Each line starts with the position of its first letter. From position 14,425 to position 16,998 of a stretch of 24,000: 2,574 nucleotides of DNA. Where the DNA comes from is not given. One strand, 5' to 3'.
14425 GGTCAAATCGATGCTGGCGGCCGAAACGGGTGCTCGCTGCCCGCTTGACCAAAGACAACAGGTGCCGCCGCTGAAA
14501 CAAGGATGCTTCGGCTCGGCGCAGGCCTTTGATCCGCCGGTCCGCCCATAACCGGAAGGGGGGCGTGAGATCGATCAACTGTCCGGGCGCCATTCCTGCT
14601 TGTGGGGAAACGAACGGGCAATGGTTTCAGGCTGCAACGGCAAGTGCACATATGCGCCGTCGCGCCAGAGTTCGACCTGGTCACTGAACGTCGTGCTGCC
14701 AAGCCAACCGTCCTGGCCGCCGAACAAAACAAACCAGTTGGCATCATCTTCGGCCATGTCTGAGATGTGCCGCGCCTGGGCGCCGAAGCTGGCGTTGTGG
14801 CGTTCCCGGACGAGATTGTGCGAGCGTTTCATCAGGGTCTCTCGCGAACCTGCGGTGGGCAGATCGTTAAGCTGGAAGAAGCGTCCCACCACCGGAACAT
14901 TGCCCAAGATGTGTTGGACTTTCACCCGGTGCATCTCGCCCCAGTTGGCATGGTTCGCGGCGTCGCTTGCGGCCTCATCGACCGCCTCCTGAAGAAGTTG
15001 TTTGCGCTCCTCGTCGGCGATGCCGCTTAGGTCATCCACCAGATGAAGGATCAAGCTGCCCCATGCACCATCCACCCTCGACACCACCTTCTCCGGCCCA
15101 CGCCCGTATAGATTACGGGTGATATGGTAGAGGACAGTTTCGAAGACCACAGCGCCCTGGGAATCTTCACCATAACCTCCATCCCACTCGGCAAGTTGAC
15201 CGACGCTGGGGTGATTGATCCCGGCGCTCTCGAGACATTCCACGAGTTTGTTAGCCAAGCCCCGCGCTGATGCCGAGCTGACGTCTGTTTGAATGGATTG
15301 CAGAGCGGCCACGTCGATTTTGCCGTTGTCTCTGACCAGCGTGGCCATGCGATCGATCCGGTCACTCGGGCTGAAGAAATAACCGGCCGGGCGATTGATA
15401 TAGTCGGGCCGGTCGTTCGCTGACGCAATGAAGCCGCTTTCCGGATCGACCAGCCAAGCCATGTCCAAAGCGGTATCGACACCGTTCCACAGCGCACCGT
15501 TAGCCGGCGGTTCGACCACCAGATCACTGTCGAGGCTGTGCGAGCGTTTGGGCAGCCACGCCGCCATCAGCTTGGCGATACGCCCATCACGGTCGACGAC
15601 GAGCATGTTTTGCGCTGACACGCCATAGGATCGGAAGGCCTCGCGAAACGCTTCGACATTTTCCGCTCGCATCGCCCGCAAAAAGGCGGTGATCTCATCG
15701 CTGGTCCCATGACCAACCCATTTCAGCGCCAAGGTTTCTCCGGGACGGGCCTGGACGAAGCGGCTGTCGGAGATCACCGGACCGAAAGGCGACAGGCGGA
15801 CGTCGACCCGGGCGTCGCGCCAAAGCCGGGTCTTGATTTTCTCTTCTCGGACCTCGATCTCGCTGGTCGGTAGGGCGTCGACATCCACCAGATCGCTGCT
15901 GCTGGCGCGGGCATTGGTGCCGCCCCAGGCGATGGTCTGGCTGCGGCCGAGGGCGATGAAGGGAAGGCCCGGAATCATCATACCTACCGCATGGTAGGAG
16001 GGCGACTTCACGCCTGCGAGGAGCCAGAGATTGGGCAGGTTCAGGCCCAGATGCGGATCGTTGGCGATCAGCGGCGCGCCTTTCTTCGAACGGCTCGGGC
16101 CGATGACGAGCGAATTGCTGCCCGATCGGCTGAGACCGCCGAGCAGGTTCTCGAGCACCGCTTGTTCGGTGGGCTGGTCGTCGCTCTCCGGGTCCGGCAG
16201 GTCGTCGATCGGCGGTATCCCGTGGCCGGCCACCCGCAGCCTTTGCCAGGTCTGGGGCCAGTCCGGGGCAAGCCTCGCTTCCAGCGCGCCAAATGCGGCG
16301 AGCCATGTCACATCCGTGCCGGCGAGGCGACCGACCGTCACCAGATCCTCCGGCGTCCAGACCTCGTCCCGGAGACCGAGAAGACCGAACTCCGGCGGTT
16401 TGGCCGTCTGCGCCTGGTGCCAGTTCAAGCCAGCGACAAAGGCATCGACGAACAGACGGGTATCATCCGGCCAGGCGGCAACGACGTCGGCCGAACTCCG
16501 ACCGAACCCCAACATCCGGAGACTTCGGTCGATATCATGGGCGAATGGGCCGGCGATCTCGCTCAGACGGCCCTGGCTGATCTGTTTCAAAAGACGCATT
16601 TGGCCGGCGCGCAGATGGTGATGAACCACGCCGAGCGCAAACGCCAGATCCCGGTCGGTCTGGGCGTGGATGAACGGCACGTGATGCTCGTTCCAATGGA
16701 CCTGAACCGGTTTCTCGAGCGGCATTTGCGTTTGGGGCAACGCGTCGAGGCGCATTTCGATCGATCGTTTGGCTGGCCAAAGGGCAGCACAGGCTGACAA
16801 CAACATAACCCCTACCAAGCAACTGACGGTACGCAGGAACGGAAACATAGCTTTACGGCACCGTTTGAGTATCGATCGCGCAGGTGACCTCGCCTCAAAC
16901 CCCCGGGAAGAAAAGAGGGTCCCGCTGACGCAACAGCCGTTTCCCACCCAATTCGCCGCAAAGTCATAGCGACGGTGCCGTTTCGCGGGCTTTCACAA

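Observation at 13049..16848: Translationally coupled penicillin-acylase-family lipoprotein and bacterial GH3 enzyme at the head of the phenylacetate operon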

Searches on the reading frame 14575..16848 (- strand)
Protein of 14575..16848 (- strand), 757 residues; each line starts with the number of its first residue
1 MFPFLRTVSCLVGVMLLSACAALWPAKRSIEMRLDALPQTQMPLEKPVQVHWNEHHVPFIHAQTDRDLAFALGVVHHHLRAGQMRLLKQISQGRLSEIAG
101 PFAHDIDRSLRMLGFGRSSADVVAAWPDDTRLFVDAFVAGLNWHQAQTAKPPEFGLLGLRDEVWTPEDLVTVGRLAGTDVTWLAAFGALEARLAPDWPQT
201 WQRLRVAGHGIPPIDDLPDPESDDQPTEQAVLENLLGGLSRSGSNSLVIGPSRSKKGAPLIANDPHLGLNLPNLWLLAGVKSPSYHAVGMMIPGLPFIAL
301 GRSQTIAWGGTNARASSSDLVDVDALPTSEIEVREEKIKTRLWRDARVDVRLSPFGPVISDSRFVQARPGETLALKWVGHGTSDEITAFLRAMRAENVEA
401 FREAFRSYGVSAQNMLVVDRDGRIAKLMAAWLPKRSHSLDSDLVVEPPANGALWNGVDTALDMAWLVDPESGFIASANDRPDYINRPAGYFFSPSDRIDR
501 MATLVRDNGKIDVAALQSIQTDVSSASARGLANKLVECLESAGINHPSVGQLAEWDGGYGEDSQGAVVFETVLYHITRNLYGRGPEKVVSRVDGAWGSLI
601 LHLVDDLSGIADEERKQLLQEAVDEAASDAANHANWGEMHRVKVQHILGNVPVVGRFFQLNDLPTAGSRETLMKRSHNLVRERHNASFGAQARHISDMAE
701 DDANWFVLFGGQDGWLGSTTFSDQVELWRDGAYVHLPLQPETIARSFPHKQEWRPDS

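Call 4: search_protein_families(library=pfam, proteins=[window:14575-16848:-])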
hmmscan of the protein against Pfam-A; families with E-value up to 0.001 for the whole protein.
window:14575-16848:- (757 aa): 1 family
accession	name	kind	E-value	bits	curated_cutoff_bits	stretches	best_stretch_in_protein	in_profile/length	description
PF01804.23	Penicil_amidase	-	1.3e-142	477.6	21.3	1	47-744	1-674/675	Penicillin amidase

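Call 5: search_protein_families(library=ncbifam, proteins=[window:14575-16848:-])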
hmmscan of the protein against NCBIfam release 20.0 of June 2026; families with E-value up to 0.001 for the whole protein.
window:14575-16848:- (757 aa): 1 family
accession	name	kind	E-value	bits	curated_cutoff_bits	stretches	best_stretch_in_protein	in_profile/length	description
NF051460.1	bi_acylase_PvdQ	equivalog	6.5e-06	24.3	950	1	242-312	211-282/763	bifunctional acylase PvdQ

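Call 24: search_solved_structures(query=window:14575-16848:-, max_evalue=0.001, show_alignments=1)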
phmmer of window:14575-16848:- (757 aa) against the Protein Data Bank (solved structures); distinct sequences matched with E-value up to 0.001: 30.
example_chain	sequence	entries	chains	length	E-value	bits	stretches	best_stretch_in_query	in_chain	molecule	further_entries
7ea4_A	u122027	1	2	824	4.2e-34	120.8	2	240-746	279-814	D-succinylase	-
7eby_A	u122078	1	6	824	4.5e-34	120.7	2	240-746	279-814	D-succinylase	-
4hst_B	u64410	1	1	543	3e-20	75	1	244-751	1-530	glutaryl-7-aminocephalosporanic acid acylase beta chain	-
4hsr_B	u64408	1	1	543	1.3e-19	72.9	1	244-751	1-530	glutaryl-7-aminocephalosporanic acid acylase beta chain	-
35sz_C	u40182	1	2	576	5.4e-19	70.8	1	245-742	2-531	Penicillin acylase family protein, beta chain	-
6nvy_B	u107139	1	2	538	4.3e-17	64.5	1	244-556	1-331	Penicillin G acylase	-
8brq_B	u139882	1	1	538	9.6e-17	63.4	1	244-530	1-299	Penicillin G acylase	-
8brs_B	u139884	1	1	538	9.6e-17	63.4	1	244-530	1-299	Penicillin G acylase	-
8brr_B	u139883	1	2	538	9.6e-17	63.4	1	244-530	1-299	Penicillin G acylase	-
6nvx_B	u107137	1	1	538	1.6e-16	62.6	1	244-530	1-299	penicillin G acylase, beta-subunit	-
8brt_B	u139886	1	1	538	6.4e-16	60.7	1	244-530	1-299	Penicillin G acylase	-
6nvw_B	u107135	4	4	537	7.8e-13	50.5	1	244-539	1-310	Penicillin G acylase | Penicillin G acylase subunit beta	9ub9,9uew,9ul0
3k3w_B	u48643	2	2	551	7e-11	44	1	249-559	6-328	Penicillin G acylase | Penicillin G acylase, beta subunit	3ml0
7rep_A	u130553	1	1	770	8.2e-11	43.8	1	22-176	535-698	Penicillin G acylase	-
7reo_A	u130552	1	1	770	8.7e-11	43.7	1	22-176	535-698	Penicillin G Acylase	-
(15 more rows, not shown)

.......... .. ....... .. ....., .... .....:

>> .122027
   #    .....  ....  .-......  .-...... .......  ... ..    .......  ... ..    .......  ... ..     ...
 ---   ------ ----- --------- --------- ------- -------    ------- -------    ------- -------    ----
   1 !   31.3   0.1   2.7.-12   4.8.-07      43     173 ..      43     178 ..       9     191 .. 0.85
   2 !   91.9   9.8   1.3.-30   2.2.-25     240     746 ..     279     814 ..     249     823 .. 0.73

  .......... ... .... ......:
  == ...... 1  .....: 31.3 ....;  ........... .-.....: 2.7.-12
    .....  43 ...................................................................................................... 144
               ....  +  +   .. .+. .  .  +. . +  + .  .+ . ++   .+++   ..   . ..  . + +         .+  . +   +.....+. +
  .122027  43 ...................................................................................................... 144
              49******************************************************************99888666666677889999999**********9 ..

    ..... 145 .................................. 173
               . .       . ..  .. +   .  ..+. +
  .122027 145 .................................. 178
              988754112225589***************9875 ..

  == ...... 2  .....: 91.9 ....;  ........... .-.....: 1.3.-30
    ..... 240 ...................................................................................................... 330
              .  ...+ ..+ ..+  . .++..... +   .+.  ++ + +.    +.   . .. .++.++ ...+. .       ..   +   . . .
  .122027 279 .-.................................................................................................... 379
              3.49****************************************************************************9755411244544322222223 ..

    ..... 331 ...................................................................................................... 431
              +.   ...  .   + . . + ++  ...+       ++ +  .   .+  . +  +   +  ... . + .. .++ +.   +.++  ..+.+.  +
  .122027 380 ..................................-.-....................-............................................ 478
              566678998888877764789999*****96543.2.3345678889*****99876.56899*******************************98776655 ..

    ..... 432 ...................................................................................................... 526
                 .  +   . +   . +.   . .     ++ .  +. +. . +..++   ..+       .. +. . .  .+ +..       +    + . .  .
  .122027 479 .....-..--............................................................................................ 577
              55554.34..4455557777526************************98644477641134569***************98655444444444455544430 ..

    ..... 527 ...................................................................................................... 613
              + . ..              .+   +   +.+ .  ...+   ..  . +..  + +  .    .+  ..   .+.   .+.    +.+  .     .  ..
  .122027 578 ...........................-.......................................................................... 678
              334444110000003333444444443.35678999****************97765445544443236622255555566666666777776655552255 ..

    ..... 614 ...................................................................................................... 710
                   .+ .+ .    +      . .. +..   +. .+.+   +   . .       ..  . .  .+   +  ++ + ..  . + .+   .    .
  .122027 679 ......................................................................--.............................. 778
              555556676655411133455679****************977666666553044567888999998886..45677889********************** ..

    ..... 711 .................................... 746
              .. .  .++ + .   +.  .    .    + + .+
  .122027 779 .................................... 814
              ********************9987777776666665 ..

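Call 27: find_related_loci(query=A2, collection=metagenome_contigs, flank=10000)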
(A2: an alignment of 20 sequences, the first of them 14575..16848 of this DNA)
Query A2 (757 aa) in metagenome_contigs; peptide patterns used: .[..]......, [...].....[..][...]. (x = any residue, [..] = any of these).
598 stretches matched a pattern; 486 encode a relative of the query (tblastn E <= 1e-3); the best 80 are kept; 80 distinct loci.
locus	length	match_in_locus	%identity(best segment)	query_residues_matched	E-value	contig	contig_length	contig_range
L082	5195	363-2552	59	5-747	0e+0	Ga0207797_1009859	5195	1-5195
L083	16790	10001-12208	48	16-755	0e+0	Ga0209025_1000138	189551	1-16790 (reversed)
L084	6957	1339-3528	48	18-755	0e+0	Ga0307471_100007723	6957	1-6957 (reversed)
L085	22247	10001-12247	47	1-755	0e+0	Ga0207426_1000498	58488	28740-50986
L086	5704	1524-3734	48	14-755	0e+0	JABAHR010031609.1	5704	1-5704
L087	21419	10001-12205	49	19-755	0e+0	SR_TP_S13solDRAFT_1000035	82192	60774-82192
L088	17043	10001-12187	47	15-748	0e+0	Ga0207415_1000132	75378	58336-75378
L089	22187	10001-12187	47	15-748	0e+0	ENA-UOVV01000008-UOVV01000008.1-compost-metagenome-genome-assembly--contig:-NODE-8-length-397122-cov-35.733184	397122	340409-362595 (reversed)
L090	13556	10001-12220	47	11-755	0e+0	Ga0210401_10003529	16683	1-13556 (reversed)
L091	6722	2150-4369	47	15-756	0e+0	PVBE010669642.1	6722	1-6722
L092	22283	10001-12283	47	6-756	0e+0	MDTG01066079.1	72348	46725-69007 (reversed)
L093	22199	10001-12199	45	4-755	0e+0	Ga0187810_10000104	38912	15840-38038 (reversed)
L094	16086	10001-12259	46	5-755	0e+0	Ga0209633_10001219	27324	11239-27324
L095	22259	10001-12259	46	5-755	0e+0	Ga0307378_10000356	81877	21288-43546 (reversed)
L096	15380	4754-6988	46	6-755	0e+0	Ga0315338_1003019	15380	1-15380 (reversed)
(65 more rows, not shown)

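Call 40: search_solved_structures(query=A2, max_evalue=0.001)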
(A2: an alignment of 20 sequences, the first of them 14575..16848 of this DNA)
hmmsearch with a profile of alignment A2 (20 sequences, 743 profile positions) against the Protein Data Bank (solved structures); distinct sequences matched with E-value up to 0.001: 60.
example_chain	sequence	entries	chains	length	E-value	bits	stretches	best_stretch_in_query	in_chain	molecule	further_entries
7eby_A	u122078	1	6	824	6.6e-72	246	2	227-743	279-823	D-succinylase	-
7ea4_A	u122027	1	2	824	6.8e-72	246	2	227-743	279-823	D-succinylase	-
4hst_B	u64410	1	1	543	6.1e-52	180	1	230-743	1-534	glutaryl-7-aminocephalosporanic acid acylase beta chain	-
4hsr_B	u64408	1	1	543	7.8e-52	179.7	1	230-743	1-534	glutaryl-7-aminocephalosporanic acid acylase beta chain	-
35sz_C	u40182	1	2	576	7.6e-38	133.4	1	230-734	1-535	Penicillin acylase family protein, beta chain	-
7rep_A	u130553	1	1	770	1.2e-36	129.4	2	230-549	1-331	Penicillin G acylase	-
7reo_A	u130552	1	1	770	2.5e-36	128.4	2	230-550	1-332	Penicillin G Acylase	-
3k3w_B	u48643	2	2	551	1.7e-33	119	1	230-588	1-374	Penicillin G acylase | Penicillin G acylase, beta subunit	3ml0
8brq_B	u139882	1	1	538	1.7e-33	119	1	230-554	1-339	Penicillin G acylase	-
8brs_B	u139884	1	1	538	1.7e-33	119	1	230-553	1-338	Penicillin G acylase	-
8brr_B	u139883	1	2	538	1.8e-33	119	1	230-553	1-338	Penicillin G acylase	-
6nvx_B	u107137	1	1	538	2e-33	118.8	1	230-553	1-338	penicillin G acylase, beta-subunit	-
6nvy_B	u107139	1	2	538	3.6e-33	117.9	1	230-566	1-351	Penicillin G acylase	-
8brt_B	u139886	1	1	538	2.8e-32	115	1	230-554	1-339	Penicillin G acylase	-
6nvw_B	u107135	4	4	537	6e-31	110.6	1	230-550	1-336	Penicillin G acylase | Penicillin G acylase subunit beta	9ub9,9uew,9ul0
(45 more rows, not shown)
